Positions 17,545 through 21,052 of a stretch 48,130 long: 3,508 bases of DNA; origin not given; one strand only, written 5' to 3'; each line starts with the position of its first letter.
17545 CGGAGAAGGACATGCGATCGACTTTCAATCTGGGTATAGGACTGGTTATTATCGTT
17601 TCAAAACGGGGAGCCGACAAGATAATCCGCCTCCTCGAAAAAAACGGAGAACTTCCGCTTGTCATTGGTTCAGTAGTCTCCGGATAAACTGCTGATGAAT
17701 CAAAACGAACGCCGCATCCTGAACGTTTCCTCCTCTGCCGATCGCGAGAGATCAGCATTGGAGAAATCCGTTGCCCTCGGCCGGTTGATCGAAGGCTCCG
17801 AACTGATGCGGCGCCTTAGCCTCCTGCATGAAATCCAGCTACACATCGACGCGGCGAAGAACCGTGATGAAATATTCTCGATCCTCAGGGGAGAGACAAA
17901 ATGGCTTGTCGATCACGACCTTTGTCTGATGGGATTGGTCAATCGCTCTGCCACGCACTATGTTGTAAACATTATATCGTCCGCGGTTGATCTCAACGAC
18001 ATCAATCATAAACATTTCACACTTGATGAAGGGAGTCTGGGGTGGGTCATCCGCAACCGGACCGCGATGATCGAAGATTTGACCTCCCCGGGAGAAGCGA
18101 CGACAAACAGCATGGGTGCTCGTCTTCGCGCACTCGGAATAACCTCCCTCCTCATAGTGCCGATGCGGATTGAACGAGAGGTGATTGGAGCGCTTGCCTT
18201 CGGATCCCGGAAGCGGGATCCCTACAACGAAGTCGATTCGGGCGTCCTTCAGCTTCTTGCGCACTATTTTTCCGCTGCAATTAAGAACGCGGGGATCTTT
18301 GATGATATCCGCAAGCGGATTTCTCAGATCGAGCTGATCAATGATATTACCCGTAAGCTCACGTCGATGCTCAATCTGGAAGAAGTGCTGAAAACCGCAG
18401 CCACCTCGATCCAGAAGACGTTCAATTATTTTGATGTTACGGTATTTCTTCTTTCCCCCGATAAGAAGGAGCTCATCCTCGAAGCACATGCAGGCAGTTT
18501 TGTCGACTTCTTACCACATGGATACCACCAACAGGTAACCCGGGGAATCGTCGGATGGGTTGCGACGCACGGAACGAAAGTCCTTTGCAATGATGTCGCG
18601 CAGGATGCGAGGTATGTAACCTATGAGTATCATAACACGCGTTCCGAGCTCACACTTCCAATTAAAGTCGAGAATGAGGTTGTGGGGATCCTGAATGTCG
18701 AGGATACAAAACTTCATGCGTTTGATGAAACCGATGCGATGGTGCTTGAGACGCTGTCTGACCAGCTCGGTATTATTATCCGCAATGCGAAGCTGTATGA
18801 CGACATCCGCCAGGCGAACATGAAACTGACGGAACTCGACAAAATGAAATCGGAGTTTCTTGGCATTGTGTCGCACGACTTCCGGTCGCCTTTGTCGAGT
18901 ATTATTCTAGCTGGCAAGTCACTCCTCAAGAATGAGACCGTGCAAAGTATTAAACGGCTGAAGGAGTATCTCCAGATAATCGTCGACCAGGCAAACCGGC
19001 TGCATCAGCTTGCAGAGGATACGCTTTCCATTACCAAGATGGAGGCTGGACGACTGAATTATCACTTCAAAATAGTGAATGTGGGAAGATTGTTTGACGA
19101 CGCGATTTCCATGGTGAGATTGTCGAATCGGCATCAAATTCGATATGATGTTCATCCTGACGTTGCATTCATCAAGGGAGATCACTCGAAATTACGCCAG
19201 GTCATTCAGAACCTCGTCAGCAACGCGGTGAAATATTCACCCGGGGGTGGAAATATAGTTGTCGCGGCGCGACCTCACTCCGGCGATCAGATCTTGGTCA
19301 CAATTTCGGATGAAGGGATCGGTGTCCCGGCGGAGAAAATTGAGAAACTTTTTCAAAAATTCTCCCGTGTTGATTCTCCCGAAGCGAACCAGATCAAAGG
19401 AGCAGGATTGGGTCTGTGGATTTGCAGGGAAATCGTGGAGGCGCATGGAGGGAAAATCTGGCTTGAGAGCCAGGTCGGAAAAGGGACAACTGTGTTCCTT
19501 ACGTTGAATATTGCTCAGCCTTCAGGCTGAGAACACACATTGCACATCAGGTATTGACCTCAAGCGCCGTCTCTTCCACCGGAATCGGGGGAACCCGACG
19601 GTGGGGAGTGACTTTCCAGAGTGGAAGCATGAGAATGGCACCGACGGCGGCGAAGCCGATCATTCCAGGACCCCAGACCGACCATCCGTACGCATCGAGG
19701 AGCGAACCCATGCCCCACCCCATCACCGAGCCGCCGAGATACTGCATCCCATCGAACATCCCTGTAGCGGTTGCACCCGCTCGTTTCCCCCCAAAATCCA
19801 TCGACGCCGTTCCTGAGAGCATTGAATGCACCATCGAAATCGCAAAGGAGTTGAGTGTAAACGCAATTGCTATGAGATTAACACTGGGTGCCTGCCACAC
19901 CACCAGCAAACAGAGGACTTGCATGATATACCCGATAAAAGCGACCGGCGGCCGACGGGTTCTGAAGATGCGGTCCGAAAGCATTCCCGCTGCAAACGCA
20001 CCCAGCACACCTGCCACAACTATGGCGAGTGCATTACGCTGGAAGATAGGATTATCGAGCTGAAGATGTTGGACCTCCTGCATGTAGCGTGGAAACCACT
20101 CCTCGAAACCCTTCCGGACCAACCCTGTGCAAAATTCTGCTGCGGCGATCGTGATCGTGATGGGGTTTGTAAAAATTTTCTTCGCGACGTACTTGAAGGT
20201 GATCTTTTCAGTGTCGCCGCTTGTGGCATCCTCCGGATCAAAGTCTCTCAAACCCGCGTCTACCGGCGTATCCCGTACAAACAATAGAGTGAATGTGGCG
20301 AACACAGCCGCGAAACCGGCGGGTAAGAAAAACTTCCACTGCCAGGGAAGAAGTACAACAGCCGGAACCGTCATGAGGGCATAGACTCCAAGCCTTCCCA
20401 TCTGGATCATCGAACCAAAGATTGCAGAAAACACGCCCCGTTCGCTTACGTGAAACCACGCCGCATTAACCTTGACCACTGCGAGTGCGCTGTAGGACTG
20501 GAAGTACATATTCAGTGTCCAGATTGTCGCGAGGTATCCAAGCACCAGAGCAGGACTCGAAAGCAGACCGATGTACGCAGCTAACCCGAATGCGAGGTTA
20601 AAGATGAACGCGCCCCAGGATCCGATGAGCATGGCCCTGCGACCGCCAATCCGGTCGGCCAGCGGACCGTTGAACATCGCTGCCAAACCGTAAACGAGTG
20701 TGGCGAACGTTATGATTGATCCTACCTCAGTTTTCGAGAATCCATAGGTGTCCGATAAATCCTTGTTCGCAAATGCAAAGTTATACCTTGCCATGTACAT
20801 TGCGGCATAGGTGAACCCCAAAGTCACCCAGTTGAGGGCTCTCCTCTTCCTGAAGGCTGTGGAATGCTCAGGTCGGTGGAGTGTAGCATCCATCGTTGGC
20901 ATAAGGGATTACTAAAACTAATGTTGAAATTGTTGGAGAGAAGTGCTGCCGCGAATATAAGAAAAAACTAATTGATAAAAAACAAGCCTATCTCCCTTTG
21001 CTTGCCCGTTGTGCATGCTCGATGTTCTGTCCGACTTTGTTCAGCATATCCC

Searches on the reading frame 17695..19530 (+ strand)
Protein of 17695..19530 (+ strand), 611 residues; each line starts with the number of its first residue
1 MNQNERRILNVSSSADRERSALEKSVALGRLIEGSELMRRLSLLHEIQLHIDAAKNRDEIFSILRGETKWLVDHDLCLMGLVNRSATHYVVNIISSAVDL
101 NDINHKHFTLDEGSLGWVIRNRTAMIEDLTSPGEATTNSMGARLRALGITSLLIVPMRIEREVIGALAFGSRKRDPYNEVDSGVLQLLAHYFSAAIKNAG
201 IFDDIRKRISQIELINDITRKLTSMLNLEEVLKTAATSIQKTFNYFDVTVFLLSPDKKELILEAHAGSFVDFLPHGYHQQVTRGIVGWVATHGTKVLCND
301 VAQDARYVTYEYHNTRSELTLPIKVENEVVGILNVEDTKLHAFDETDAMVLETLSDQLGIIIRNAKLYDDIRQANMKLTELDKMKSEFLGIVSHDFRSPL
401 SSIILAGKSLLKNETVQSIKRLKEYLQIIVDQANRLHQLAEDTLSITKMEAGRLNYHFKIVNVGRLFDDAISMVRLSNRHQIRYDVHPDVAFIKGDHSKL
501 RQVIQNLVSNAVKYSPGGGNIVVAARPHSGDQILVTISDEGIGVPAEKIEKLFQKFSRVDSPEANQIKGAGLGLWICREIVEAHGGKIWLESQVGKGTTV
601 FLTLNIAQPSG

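Call 75: search_protein_families(library=padloc, proteins=[window:17695-19530:+], max_evalue=0.00001)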
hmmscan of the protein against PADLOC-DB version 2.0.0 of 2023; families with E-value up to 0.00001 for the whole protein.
window:17695-19530:+ (611 aa): 1 family
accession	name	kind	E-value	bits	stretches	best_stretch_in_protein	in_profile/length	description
PDLC04647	PDC-M43B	-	5e-09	33.7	1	480-593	208-320/347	-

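Call 76: search_protein_families(library=pfam, proteins=[window:17695-19530:+], max_evalue=0.00001)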
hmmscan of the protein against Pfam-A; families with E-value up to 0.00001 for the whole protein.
window:17695-19530:+ (611 aa): 5 families
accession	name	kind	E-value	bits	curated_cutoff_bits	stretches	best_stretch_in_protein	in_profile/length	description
PF13185.12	GAF_2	-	1.2e-33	116.6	28.6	2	227-362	3-135/136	GAF domain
PF02518.31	HATPase_c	-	2e-32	112.4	26.4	1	495-606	1-109/111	Histidine kinase-, DNA gyrase B-, and HSP90-like ATPase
PF01590.32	GAF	-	2.3e-23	83.6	22.4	2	227-362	1-133/133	GAF domain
PF13492.12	GAF_3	-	3.9e-17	63.3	27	2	227-364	1-129/129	GAF domain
PF00512.31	HisKA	-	2.2e-13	50.5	26.9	1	384-452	1-66/66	His Kinase A (phospho-acceptor) domain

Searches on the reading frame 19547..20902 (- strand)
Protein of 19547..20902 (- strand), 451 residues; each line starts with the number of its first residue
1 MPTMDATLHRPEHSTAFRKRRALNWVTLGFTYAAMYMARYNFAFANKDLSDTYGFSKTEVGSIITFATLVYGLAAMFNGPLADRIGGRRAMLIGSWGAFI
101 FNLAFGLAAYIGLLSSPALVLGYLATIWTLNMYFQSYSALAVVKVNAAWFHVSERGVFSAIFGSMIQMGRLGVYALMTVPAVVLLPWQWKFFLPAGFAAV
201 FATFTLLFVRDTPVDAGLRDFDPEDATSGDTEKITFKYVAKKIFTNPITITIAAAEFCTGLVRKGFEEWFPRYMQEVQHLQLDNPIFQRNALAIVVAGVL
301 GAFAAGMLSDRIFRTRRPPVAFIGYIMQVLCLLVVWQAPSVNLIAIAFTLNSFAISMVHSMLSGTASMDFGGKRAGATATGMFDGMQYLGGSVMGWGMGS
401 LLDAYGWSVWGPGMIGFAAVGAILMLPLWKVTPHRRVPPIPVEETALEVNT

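Call 76: search_protein_families(library=pfam, proteins=[window:19547-20902:-], max_evalue=0.00001)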
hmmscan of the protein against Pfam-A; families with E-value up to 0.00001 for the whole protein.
window:19547-20902:- (451 aa): 1 family
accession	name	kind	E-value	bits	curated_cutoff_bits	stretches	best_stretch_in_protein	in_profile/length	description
PF07690.21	MFS_1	-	2.2e-36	125.9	33.4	1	29-393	2-345/347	Major Facilitator Superfamily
